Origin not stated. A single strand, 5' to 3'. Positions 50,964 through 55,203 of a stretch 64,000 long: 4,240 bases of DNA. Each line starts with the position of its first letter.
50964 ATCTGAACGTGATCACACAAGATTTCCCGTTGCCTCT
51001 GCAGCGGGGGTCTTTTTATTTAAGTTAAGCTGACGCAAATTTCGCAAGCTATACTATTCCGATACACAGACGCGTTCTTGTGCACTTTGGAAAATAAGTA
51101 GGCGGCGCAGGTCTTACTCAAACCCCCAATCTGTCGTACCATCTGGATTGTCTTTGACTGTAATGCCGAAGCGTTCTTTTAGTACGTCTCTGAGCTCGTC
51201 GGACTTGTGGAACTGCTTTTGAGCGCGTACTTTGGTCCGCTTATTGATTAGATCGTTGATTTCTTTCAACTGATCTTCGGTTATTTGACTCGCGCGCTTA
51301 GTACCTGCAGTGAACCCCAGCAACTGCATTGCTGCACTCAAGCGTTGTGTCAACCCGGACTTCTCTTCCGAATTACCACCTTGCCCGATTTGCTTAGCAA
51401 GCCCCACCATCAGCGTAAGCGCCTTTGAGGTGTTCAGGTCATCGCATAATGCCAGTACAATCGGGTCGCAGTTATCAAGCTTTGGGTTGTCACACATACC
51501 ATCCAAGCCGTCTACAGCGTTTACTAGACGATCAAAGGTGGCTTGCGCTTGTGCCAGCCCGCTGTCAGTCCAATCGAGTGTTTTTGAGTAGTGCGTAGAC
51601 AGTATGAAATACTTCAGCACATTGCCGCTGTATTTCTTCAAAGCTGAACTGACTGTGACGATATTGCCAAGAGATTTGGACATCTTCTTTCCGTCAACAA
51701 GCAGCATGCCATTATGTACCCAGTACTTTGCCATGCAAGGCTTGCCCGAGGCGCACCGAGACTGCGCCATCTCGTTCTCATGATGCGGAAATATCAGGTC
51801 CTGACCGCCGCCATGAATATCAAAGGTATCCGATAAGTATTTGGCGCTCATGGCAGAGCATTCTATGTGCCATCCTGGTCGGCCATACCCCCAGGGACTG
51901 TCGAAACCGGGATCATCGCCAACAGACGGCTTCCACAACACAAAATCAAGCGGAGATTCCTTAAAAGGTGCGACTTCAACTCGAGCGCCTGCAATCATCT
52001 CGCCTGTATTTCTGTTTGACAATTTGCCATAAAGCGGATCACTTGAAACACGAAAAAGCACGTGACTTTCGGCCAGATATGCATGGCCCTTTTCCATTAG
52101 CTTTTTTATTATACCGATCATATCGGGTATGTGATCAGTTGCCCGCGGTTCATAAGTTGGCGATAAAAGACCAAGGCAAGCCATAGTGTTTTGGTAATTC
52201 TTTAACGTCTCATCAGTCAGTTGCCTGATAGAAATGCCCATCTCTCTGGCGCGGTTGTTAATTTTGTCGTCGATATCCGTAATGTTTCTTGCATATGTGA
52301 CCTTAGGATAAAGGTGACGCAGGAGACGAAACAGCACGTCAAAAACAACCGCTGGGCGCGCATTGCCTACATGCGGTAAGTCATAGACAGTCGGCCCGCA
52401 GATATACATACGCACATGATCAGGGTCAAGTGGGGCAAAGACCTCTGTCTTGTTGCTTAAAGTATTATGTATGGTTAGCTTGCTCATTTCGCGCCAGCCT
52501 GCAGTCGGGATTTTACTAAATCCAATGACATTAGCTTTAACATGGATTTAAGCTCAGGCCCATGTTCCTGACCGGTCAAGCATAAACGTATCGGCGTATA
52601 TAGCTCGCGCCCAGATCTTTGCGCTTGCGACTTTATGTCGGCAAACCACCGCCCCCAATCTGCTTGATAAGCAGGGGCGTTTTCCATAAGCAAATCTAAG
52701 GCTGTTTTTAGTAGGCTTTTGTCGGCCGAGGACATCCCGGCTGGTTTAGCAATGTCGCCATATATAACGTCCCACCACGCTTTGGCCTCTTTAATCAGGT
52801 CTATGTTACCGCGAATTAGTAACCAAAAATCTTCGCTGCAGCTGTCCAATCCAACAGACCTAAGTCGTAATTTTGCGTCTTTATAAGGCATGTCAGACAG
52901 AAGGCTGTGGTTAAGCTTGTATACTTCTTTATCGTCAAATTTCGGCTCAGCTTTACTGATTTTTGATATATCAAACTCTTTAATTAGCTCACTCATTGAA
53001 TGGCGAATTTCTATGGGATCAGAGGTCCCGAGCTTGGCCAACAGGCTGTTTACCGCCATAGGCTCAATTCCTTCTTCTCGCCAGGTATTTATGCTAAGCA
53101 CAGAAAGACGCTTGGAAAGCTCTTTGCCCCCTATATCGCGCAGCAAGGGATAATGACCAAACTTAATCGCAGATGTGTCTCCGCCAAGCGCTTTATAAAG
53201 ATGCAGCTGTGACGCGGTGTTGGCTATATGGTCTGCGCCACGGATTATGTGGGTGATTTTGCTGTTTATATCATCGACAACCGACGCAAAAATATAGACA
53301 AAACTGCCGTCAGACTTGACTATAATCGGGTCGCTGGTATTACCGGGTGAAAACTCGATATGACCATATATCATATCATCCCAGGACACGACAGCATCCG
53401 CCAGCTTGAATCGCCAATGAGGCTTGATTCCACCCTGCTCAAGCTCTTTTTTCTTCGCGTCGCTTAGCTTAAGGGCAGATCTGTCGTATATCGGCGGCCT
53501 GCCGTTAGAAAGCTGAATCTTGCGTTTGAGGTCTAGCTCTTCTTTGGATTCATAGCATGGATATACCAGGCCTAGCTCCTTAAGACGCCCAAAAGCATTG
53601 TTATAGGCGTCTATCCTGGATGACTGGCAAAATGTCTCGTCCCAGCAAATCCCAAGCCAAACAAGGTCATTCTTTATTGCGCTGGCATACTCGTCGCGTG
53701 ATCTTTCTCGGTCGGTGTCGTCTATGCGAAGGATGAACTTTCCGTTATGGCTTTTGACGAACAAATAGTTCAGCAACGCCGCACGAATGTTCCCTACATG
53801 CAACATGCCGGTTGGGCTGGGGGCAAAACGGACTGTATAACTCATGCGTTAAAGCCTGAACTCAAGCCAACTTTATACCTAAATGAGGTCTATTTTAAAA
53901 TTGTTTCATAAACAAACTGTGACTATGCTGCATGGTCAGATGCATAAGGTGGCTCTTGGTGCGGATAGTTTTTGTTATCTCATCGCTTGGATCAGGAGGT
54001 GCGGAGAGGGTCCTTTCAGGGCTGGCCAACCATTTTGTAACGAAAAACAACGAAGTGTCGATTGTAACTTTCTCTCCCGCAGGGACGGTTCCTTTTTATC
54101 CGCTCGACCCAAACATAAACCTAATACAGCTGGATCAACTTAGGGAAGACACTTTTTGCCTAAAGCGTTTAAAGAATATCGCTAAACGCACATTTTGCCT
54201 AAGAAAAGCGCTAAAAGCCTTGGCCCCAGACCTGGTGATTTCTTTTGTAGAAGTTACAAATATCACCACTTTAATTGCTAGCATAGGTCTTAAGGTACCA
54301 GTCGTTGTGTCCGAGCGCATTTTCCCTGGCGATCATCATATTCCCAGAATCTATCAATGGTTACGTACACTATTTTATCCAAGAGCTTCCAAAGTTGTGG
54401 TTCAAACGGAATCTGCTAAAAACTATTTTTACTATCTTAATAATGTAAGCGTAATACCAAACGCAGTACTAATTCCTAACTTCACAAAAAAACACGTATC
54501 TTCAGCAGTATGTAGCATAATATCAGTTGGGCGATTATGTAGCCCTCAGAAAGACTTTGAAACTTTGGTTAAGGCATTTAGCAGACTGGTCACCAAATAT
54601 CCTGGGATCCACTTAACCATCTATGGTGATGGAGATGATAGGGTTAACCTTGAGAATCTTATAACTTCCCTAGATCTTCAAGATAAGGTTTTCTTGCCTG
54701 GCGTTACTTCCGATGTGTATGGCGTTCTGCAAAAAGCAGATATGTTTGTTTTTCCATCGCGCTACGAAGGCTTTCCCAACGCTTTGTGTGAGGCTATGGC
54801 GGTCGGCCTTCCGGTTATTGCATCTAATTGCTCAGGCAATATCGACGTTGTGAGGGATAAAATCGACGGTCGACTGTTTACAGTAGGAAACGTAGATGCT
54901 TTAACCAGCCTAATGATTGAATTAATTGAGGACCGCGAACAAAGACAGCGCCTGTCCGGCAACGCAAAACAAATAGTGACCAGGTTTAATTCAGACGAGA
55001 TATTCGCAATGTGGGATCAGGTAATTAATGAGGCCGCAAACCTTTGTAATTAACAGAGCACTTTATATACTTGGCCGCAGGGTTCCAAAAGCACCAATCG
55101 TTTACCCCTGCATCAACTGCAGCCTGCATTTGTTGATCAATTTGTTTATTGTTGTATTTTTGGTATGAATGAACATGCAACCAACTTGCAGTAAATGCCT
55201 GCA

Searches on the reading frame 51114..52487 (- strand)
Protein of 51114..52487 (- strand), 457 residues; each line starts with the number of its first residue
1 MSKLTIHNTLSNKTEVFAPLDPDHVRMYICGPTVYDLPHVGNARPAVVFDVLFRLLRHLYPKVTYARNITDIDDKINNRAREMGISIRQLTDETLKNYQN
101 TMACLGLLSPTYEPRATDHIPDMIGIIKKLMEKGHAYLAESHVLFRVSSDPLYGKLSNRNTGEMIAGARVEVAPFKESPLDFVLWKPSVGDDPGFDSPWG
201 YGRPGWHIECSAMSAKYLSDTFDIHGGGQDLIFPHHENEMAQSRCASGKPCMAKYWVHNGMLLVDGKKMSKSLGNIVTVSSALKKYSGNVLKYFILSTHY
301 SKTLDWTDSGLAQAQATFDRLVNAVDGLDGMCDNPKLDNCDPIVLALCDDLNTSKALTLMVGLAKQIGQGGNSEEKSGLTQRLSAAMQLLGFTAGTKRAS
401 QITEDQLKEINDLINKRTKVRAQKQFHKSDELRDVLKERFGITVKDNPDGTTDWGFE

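Call 41: search_protein_families(library=pfam, proteins=[window:51114-52487:-], max_evalue=0.001)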
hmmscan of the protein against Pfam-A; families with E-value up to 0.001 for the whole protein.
window:51114-52487:- (457 aa): 6 families
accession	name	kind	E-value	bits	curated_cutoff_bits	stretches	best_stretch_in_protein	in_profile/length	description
PF01406.26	tRNA-synt_1e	-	1.7e-117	392.6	27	1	17-315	2-300/301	tRNA synthetases class I (C) catalytic domain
PF09334.17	tRNA-synt_1g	-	9.4e-13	48.1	20.1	2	252-305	311-363/391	tRNA synthetases class I (M)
PF00133.28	tRNA-synt_1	-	1.1e-06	28.1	22.7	1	240-306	347-413/414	tRNA synthetases class I (I, L, M and V)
PF01921.24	tRNA-synt_1f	-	1.3e-05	24.7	27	1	262-324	276-338/360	tRNA synthetases class I (K)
PF09190.17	DALR_2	-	1.8e-05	25.7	22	1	346-391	5-54/57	DALR domain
PF23493.1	CysS_C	-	0.00087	19.8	23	0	409-450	7-47/51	Cysteinyl-tRNA ligase anticodon binding domain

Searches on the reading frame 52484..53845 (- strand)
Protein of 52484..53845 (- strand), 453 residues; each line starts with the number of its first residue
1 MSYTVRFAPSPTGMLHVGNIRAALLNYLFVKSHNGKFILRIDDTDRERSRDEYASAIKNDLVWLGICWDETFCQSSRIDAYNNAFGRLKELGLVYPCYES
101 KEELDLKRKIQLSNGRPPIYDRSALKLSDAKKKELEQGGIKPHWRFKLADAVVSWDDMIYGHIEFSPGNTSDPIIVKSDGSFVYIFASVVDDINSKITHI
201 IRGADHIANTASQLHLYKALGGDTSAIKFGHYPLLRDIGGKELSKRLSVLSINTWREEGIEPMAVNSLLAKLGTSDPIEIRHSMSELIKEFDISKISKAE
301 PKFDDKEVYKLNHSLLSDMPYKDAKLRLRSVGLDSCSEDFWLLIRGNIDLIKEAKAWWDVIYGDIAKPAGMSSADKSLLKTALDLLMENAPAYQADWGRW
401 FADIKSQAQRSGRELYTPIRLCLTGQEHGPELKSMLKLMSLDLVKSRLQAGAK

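Call 41: search_protein_families(library=pfam, proteins=[window:52484-53845:-], max_evalue=0.001)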
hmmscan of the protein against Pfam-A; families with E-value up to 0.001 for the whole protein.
window:52484-53845:- (453 aa): 2 families
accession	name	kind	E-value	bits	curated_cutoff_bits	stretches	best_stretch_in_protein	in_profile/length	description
PF00749.27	tRNA-synt_1c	-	8.7e-71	238.8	23.4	1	4-307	3-311/314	tRNA synthetases class I (E and Q), catalytic domain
PF19269.4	Anticodon_2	-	3.4e-05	24.7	23.6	1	374-451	63-140/141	Anticodon binding domain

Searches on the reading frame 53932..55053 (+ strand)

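Call 41: search_protein_families(library=pfam, proteins=[window:53932-55053:+], max_evalue=0.001)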
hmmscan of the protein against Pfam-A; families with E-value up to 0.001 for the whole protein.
window:53932-55053:+ (373 aa): 6 families
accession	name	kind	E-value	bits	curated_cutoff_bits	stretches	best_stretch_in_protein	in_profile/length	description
PF00534.26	Glycos_transf_1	-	8.3e-40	136.6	26.4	1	196-347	18-171/172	Glycosyl transferases group 1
PF13692.12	Glyco_trans_1_4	-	8.5e-35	120.5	27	1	196-334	4-142/142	Glycosyl transferases group 1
PF13439.12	Glyco_transf_4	-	7.2e-12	46.1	28.5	1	22-179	2-166/170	Glycosyltransferase Family 4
PF20706.3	GT4-conflict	-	2.7e-09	36.9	26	1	190-314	194-327/385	Family 4 Glycosyltransferase in conflict systems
PF13579.12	Glyco_trans_4_4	-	1.1e-08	36.1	29.7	1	22-177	1-157/158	Glycosyl transferase 4-like domain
PF03033.26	Glyco_transf_28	-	7.2e-05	23.3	26.2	1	15-129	2-119/139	Glycosyltransferase family 28 N-terminal domain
